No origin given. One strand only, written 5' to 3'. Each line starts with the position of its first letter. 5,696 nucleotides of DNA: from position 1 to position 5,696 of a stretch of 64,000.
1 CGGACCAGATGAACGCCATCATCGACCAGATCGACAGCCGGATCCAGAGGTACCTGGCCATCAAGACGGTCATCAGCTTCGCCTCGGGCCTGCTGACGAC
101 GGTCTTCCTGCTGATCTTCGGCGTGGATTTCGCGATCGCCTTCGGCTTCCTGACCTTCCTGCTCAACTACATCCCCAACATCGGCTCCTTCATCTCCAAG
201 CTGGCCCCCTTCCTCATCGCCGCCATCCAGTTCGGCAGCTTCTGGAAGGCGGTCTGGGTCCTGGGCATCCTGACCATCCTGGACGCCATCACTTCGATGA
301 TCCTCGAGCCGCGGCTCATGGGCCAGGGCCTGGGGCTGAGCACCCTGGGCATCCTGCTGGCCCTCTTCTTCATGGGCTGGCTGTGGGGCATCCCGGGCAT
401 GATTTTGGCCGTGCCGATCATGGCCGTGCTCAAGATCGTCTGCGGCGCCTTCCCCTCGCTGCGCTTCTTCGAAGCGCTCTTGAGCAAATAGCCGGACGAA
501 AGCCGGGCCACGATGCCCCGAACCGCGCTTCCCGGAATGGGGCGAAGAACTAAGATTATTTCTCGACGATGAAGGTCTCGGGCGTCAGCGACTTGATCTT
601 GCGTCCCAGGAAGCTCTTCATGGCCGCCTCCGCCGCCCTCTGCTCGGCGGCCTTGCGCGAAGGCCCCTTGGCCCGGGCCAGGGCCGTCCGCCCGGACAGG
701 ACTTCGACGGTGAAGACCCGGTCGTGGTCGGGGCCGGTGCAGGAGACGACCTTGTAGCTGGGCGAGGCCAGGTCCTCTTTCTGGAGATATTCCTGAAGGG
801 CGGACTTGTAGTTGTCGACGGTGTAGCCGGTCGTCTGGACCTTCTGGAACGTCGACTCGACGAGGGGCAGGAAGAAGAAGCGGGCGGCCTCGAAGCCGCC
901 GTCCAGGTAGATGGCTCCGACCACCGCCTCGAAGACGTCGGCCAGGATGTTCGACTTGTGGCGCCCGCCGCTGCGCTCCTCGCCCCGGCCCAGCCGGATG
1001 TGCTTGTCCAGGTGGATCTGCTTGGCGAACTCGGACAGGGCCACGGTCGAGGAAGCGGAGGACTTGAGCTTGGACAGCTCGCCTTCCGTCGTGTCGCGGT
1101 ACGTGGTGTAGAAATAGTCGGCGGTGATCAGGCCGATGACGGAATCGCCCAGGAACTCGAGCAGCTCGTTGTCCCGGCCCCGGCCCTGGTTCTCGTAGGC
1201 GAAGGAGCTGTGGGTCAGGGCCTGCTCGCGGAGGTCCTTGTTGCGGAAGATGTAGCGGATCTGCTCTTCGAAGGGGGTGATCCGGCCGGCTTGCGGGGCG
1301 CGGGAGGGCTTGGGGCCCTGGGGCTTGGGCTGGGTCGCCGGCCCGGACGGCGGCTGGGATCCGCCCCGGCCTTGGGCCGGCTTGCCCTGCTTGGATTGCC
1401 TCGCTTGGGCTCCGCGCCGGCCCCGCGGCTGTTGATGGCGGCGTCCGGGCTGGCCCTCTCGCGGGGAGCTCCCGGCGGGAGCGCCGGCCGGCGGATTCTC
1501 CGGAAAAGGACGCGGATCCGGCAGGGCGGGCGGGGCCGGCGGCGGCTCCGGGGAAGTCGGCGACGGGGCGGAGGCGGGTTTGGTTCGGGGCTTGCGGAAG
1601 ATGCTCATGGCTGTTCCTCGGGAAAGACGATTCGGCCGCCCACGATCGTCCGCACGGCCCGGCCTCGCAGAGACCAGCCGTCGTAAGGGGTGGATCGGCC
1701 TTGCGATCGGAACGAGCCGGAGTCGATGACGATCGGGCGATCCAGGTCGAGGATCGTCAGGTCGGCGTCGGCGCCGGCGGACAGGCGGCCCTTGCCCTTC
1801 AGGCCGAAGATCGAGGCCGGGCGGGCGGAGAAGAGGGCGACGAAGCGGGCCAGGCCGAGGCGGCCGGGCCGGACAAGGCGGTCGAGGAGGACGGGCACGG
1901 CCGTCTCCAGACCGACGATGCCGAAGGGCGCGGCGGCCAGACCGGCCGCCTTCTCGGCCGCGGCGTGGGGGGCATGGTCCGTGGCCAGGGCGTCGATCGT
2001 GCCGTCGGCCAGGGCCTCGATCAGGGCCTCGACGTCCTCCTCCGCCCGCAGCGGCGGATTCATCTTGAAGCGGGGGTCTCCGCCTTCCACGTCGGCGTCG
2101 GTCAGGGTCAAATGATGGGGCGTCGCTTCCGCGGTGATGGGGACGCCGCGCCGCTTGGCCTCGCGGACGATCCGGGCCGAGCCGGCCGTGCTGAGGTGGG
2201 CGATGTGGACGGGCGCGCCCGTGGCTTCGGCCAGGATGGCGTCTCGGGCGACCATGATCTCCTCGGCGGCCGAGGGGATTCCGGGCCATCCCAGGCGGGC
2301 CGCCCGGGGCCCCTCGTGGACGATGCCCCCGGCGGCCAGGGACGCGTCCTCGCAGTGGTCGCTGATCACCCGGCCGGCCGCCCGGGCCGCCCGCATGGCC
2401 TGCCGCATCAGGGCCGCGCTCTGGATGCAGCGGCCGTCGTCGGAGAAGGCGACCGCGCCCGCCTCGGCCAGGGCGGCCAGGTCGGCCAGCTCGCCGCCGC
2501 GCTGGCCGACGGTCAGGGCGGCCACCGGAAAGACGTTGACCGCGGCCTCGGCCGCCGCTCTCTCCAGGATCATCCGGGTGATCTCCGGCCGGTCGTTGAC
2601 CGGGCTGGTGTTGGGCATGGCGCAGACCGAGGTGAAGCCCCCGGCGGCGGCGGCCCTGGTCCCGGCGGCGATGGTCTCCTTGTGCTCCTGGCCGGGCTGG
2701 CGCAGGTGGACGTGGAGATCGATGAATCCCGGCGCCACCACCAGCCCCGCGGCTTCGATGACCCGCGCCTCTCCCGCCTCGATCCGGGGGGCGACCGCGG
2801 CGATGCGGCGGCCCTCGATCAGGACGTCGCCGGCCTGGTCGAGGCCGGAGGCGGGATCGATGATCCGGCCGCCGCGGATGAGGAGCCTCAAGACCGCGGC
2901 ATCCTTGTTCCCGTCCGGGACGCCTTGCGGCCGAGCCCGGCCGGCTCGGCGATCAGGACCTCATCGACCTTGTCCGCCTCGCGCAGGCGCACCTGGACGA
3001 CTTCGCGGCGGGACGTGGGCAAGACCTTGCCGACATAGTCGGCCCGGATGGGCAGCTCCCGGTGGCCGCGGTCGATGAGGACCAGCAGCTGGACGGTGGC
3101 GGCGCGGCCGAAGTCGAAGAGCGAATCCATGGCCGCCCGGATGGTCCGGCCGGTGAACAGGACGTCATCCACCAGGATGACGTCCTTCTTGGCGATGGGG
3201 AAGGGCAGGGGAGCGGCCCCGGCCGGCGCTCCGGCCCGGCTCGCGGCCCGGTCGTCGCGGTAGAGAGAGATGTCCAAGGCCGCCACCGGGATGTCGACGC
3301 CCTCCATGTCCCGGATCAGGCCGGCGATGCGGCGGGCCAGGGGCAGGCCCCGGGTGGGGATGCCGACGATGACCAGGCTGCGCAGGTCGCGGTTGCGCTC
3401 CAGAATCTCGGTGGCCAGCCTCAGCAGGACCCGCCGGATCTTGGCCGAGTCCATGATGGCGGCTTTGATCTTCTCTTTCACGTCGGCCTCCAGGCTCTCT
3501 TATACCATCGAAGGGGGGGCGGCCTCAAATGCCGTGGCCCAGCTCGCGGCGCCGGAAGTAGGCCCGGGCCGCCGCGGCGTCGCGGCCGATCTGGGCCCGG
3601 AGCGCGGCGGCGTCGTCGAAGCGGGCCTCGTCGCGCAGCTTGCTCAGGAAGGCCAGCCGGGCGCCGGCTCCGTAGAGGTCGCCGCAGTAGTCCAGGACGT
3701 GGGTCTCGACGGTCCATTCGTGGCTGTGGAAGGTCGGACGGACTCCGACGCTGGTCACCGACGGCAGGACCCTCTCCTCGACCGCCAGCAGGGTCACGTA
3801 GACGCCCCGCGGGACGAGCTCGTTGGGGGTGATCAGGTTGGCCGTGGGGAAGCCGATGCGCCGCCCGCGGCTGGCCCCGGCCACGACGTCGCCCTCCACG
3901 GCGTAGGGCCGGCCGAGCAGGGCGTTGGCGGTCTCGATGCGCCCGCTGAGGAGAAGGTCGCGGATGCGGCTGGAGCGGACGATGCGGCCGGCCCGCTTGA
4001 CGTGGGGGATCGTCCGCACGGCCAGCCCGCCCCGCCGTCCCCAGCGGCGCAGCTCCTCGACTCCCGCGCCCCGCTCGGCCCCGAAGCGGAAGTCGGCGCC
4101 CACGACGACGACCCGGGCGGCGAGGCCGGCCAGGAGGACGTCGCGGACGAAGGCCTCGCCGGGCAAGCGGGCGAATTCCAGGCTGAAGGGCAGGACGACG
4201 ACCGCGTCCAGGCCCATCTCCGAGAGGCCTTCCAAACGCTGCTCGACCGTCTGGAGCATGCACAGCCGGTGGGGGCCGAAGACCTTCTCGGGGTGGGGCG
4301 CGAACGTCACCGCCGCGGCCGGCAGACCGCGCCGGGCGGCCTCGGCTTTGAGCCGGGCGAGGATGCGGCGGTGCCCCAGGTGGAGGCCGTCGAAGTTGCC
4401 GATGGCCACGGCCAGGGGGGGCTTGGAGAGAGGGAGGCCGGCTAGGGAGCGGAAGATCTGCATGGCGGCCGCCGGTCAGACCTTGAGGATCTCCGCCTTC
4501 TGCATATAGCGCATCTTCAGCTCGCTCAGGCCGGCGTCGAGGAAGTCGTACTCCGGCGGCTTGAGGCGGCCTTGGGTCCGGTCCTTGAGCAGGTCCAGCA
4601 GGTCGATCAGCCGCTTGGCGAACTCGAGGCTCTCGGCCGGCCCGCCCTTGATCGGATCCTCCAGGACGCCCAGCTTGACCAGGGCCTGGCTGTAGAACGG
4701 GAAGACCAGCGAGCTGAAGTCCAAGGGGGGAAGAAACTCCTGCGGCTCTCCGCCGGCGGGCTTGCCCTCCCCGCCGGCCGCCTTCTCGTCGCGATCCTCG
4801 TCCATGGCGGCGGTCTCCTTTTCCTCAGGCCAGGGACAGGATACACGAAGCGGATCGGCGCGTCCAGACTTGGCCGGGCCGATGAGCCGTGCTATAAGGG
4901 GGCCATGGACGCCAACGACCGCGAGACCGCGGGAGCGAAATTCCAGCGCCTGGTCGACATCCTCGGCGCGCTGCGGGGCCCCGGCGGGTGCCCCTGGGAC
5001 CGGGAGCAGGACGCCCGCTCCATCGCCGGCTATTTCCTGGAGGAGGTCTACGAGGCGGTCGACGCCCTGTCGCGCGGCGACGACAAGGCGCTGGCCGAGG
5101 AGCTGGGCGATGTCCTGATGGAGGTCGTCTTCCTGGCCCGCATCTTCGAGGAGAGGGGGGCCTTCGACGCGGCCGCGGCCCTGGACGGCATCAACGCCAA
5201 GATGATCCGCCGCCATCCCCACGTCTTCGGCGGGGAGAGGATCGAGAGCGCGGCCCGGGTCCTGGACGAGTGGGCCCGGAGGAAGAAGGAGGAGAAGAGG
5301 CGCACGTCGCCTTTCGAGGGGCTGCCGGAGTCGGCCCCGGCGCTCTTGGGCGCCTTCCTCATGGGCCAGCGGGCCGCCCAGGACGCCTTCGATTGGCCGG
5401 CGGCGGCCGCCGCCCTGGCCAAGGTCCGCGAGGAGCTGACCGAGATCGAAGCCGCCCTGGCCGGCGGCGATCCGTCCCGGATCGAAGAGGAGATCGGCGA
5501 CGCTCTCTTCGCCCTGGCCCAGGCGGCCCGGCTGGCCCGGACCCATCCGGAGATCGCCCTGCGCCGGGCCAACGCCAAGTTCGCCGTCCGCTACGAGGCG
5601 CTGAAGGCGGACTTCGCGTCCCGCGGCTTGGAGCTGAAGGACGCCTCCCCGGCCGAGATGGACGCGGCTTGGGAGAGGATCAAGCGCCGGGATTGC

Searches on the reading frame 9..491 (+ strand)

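Call 17: search_protein_families(library=pfam, proteins=[window:9-491:+])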
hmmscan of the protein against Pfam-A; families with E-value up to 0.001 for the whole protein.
window:9-491:+ (160 aa): 1 family
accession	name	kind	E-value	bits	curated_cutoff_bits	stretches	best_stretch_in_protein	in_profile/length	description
PF01594.21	AI-2E_transport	-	2.8e-37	129.1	34.3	1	1-147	180-325/327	AI-2E family transporter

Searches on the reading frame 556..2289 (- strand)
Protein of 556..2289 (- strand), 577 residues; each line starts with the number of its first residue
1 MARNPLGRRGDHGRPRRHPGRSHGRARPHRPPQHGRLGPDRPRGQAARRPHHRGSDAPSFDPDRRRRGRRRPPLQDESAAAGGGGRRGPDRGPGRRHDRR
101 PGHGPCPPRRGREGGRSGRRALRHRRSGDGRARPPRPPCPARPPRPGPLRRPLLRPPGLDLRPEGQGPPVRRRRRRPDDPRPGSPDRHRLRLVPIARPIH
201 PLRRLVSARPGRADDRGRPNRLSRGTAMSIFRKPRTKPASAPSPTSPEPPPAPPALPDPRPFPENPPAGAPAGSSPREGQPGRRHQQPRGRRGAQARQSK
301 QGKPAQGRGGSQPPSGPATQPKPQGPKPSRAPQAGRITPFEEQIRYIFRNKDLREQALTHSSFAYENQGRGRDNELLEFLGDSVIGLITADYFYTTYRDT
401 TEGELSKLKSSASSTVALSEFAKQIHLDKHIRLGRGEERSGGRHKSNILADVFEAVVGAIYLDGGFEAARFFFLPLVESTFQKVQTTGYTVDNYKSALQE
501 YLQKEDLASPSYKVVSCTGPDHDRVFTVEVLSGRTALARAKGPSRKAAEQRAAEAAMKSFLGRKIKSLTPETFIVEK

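Call 17: search_protein_families(library=pfam, proteins=[window:556-2289:-])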
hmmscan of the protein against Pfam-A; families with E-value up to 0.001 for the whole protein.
window:556-2289:- (577 aa): 3 families
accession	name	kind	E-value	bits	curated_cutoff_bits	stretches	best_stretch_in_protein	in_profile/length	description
PF14622.11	Ribonucleas_3_3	-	8.2e-37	126.7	35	1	350-474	1-121/128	Ribonuclease-III-like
PF00636.31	Ribonuclease_3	-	9.6e-24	84.6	27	1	376-465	2-102/102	Ribonuclease III domain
PF00035.32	dsrm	-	6.1e-15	56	23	1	494-558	1-64/66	Double-stranded RNA binding motif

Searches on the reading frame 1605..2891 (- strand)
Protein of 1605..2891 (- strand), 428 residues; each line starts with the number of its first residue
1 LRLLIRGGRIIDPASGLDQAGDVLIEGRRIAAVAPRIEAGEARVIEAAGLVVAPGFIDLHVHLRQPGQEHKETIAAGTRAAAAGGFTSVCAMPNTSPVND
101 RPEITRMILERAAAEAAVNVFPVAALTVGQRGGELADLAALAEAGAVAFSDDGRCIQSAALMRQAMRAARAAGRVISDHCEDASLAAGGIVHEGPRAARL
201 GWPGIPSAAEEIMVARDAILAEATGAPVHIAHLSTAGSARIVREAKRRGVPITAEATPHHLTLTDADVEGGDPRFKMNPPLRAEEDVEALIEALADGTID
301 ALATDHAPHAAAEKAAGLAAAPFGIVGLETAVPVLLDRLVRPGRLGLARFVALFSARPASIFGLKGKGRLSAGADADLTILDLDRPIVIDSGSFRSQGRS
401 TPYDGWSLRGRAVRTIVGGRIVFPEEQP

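Call 63: search_protein_families(library=pfam, proteins=[window:1605-2891:-], max_evalue=0.00001)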
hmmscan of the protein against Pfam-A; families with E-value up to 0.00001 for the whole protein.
window:1605-2891:- (428 aa): 3 families
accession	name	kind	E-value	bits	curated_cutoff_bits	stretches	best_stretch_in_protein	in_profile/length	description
PF01979.26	Amidohydro_1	-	2.2e-31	109.8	25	1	51-422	1-345/345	Amidohydrolase family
PF07969.17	Amidohydro_3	-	7.8e-17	62.3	29.7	1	67-423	154-472/472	Amidohydrolase family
PF12890.13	DHOase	-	3.3e-16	60.1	21.2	1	51-235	3-139/142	Dihydro-orotase-like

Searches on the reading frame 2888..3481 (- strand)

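Call 63: search_protein_families(library=pfam, proteins=[window:2888-3481:-], max_evalue=0.00001)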
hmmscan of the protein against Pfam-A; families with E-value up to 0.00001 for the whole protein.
window:2888-3481:- (197 aa): 1 family
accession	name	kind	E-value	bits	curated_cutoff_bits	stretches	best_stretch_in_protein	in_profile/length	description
PF00156.33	Pribosyltran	-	1.2e-18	67.3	26.3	1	16-163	12-152/158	Phosphoribosyl transferase domain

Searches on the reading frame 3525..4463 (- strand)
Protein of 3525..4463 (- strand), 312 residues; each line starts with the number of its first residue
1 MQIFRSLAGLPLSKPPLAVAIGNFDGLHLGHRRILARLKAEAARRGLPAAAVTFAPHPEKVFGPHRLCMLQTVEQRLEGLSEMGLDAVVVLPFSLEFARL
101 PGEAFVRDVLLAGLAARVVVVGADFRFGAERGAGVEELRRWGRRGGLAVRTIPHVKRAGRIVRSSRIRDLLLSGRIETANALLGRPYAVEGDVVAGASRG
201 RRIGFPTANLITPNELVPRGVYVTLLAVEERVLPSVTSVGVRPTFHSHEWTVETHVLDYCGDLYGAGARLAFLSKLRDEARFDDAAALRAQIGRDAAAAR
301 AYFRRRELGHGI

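Call 63: search_protein_families(library=pfam, proteins=[window:3525-4463:-], max_evalue=0.00001)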
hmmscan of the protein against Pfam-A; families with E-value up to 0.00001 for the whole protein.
window:3525-4463:- (312 aa): 2 families
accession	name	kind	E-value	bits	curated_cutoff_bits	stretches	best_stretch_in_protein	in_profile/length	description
PF06574.18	FAD_syn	-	1.9e-41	141.9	27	1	16-166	7-158/158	FAD synthetase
PF01687.23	Flavokinase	-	1.4e-37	129.1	19.6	1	183-303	1-124/124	Riboflavin kinase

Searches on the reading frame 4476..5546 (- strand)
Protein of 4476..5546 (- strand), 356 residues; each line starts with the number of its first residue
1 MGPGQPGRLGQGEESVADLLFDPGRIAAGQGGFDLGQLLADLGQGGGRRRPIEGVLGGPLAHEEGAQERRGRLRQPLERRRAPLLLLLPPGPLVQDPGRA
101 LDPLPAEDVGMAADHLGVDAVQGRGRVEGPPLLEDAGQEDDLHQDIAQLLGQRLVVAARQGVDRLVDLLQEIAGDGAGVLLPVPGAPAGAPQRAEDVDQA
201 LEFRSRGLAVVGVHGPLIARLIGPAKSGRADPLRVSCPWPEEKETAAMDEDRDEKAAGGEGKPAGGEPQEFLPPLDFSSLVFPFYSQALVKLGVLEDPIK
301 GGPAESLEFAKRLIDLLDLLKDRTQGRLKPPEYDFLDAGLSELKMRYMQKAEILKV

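Call 63: search_protein_families(library=pfam, proteins=[window:4476-5546:-], max_evalue=0.00001)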
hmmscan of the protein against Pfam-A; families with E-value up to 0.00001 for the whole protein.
window:4476-5546:- (356 aa): 1 family
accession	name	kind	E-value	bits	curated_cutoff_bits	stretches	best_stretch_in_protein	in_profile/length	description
PF08899.16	DUF1844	-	9.2e-19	67.8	27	1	275-349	2-76/76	Domain of unknown function (DUF1844)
